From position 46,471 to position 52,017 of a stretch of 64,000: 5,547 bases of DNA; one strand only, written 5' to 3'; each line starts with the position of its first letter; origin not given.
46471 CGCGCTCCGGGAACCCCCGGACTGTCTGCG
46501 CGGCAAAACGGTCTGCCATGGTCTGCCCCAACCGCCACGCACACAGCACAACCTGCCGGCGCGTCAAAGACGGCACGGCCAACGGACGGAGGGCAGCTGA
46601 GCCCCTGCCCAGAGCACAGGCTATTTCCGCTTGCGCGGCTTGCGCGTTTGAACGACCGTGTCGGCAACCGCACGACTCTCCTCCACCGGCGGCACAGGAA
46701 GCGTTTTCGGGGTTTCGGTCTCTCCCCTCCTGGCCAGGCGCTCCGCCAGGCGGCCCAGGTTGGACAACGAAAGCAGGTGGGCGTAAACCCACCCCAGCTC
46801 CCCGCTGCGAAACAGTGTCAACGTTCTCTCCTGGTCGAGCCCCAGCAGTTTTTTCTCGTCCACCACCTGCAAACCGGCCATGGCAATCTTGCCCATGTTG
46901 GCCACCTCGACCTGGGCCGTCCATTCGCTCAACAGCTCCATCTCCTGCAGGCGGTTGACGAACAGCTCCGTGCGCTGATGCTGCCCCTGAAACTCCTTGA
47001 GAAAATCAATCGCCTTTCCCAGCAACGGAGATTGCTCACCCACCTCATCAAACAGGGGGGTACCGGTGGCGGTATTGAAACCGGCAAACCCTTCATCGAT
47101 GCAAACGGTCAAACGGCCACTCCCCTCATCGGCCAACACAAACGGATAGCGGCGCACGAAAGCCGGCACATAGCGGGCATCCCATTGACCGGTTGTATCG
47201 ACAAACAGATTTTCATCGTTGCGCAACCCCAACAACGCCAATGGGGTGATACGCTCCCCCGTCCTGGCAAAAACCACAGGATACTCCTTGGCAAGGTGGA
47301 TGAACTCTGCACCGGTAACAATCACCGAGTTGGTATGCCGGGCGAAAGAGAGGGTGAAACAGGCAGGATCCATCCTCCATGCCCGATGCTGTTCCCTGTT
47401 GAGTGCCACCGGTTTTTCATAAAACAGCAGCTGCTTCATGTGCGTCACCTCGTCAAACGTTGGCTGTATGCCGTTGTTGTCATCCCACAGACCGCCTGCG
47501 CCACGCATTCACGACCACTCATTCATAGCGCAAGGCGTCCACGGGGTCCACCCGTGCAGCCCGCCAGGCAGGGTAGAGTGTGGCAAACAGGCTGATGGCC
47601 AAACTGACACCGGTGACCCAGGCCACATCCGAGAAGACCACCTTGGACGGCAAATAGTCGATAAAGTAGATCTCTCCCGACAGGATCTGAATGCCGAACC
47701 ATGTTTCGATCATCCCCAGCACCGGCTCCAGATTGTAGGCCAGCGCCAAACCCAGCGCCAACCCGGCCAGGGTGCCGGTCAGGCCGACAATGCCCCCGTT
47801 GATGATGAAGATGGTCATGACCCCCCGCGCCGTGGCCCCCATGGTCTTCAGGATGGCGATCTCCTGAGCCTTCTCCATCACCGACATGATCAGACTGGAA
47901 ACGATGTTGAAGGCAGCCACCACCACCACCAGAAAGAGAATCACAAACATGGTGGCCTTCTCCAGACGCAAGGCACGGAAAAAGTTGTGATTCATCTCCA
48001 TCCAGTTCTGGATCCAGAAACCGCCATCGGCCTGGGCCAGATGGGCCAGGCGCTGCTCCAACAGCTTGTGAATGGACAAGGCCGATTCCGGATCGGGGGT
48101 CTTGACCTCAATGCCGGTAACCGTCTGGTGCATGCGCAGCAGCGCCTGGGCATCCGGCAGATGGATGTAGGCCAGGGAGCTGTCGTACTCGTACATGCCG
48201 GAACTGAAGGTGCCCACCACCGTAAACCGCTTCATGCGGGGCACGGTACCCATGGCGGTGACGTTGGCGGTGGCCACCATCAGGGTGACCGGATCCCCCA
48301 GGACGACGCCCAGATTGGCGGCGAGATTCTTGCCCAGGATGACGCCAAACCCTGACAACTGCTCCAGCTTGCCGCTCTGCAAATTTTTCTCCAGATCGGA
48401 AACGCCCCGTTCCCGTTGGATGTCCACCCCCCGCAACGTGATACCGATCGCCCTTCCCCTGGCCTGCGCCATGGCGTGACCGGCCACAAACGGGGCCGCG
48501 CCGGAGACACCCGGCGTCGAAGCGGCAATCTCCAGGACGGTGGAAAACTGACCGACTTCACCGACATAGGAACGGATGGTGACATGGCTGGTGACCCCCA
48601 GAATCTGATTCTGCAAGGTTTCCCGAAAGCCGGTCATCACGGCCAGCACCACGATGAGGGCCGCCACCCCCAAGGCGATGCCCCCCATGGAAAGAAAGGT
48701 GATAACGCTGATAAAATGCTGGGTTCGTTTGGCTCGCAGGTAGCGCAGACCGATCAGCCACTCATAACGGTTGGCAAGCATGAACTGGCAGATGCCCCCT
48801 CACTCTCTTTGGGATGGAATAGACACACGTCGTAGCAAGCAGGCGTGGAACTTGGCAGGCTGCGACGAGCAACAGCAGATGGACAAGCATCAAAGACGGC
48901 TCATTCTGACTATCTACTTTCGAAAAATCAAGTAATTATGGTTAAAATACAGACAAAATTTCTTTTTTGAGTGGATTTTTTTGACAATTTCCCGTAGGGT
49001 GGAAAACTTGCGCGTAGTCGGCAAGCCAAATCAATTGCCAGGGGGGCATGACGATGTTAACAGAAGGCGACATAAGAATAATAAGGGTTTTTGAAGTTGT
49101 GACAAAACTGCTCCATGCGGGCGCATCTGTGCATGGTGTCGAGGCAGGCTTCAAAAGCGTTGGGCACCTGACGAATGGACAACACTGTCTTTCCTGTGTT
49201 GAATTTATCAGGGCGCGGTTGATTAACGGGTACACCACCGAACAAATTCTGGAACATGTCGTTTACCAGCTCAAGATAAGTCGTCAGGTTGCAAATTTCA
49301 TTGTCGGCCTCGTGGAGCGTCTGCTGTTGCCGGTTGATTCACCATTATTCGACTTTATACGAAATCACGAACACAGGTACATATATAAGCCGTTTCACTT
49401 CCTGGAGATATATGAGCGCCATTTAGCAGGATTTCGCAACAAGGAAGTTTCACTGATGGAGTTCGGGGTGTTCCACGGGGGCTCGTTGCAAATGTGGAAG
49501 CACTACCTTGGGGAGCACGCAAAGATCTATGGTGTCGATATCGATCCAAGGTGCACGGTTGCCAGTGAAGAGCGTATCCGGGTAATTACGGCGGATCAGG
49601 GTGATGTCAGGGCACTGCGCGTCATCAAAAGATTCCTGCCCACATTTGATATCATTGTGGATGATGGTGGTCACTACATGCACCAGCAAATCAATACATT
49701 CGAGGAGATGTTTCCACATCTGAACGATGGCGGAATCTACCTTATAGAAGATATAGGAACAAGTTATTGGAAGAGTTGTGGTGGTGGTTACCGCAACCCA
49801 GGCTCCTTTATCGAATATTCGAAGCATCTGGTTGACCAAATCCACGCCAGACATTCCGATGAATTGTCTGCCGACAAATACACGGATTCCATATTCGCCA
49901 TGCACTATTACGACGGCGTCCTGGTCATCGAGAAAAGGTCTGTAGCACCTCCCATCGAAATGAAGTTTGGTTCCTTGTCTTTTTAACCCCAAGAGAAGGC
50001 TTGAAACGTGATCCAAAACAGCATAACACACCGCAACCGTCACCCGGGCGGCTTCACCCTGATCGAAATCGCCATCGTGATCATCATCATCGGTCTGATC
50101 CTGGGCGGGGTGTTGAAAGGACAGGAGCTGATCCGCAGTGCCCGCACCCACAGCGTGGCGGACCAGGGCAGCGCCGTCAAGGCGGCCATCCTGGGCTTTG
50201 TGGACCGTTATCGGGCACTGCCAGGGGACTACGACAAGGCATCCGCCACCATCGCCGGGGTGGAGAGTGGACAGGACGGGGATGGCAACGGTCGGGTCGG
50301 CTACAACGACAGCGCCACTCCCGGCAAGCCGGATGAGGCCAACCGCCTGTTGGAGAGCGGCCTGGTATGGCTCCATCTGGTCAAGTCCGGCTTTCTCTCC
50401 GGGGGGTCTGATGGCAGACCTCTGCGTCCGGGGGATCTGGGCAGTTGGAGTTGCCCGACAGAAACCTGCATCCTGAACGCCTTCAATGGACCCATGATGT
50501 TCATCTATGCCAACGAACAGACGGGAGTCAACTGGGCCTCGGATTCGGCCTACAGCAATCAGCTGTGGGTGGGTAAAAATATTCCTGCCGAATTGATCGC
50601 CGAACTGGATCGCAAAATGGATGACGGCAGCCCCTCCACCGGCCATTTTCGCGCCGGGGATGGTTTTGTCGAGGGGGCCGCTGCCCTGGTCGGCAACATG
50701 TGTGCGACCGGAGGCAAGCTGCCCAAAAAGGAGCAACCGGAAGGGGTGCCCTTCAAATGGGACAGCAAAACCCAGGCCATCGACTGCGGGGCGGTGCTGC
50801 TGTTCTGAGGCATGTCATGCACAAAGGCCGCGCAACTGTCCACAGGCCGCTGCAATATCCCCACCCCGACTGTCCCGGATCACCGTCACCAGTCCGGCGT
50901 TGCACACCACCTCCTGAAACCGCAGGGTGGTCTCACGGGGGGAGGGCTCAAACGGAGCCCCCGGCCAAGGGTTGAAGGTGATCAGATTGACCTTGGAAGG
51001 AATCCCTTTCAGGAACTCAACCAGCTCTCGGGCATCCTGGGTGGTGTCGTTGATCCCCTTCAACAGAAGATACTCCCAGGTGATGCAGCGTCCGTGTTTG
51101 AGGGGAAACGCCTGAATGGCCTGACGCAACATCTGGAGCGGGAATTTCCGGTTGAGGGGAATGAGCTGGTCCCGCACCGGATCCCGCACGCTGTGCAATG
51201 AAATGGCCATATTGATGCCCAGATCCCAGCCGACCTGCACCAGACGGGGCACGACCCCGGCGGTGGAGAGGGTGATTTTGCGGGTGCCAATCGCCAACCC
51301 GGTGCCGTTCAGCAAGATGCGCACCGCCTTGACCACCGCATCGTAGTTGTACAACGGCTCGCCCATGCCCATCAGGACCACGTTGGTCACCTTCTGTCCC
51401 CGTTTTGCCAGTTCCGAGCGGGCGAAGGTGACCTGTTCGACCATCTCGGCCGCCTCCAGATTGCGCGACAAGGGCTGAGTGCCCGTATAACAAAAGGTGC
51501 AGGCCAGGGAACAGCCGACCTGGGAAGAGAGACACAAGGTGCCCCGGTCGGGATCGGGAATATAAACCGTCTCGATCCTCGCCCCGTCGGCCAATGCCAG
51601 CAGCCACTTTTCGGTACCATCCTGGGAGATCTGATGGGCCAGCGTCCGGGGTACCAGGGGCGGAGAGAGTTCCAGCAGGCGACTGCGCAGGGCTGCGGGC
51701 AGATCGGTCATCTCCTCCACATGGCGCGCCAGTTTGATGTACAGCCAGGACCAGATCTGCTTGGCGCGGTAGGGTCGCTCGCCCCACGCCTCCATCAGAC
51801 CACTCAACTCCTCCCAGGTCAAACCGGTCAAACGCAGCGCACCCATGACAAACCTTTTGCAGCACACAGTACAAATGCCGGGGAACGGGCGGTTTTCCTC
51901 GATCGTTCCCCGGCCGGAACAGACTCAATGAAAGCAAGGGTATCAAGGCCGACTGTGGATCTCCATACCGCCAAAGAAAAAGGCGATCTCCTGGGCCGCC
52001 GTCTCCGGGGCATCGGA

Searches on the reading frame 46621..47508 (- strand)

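Call 16: search_protein_families(library=pfam, proteins=[window:46621-47508:-], max_evalue=0.001)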
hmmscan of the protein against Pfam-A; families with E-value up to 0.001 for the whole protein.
window:46621-47508:- (295 aa): 1 family
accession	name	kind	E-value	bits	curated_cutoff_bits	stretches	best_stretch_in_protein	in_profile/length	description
PF07277.16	SapC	-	2.3e-71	240.3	28.9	1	36-254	1-220/220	SapC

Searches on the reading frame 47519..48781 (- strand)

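Call 16: search_protein_families(library=pfam, proteins=[window:47519-48781:-], max_evalue=0.001)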
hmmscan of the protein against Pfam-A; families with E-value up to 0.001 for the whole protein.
window:47519-48781:- (420 aa): 2 families
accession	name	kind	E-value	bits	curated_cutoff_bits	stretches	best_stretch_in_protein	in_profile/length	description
PF12704.14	MacB_PCD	-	1.8e-20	74.6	27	1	28-239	1-202/207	MacB-like periplasmic core domain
PF02687.27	FtsX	-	8.5e-16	58.5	25.5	1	280-413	2-120/120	FtsX-like permease C-terminal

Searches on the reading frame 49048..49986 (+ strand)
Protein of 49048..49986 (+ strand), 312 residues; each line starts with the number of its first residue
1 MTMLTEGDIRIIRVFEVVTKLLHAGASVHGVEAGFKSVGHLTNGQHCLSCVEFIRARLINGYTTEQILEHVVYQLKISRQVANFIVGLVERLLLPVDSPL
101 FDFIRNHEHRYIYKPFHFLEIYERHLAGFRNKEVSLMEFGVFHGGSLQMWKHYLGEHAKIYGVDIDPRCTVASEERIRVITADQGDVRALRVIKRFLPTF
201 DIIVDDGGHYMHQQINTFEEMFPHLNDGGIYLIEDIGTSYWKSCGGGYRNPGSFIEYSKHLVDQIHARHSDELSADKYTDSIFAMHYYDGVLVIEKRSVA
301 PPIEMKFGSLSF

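Call 16: search_protein_families(library=pfam, proteins=[window:49048-49986:+], max_evalue=0.001)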
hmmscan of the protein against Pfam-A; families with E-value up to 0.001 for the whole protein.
window:49048-49986:+ (312 aa): 5 families
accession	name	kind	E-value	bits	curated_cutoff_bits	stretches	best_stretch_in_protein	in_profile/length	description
PF13578.12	Methyltransf_24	-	4.2e-10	40.9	26.3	1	138-236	2-105/105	Methyltransferase domain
PF01728.25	FtsJ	-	3.2e-05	24.4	24.1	1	129-214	19-106/181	FtsJ-like methyltransferase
PF13847.12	Methyltransf_31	-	5.5e-05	23.3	27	1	146-237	17-113/145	Methyltransferase domain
PF13649.12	Methyltransf_25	-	0.00033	21.7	27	0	140-229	5-97/97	Methyltransferase domain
PF08242.18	Methyltransf_12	-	0.00044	21.4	30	0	137-230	1-97/98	Methyltransferase domain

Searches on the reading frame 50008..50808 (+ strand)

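Call 16: search_protein_families(library=pfam, proteins=[window:50008-50808:+], max_evalue=0.001)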
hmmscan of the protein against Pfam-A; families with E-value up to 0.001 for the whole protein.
window:50008-50808:+ (266 aa): 1 family
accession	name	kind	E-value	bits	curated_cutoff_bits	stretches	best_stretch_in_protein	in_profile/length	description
PF07963.17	N_methyl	-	7.9e-06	25.7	21.2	1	14-36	5-27/27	Prokaryotic N-terminal methylation motif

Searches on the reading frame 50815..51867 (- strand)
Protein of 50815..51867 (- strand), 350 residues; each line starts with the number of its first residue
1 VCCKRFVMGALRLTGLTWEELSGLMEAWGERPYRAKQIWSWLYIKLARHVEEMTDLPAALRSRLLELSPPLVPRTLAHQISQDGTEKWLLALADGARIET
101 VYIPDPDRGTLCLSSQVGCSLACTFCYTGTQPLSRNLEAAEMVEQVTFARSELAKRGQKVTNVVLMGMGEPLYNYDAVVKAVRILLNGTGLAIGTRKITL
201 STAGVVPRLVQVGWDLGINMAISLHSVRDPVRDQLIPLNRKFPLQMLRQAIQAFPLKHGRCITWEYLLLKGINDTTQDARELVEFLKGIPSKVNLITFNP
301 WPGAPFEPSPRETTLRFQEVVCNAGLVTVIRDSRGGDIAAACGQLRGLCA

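Call 16: search_protein_families(library=pfam, proteins=[window:50815-51867:-], max_evalue=0.001)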
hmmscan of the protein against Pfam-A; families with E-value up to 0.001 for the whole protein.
window:50815-51867:- (350 aa): 2 families
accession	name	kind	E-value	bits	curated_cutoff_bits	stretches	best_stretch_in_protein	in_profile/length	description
PF04055.27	Radical_SAM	-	1.2e-13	52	29.5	1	115-282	3-162/166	Radical SAM superfamily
PF21016.3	RlmN_N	-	6.4e-13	48.7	24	1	13-66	3-56/60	Ribosomal RNA large subunit methyltransferase N-terminal domain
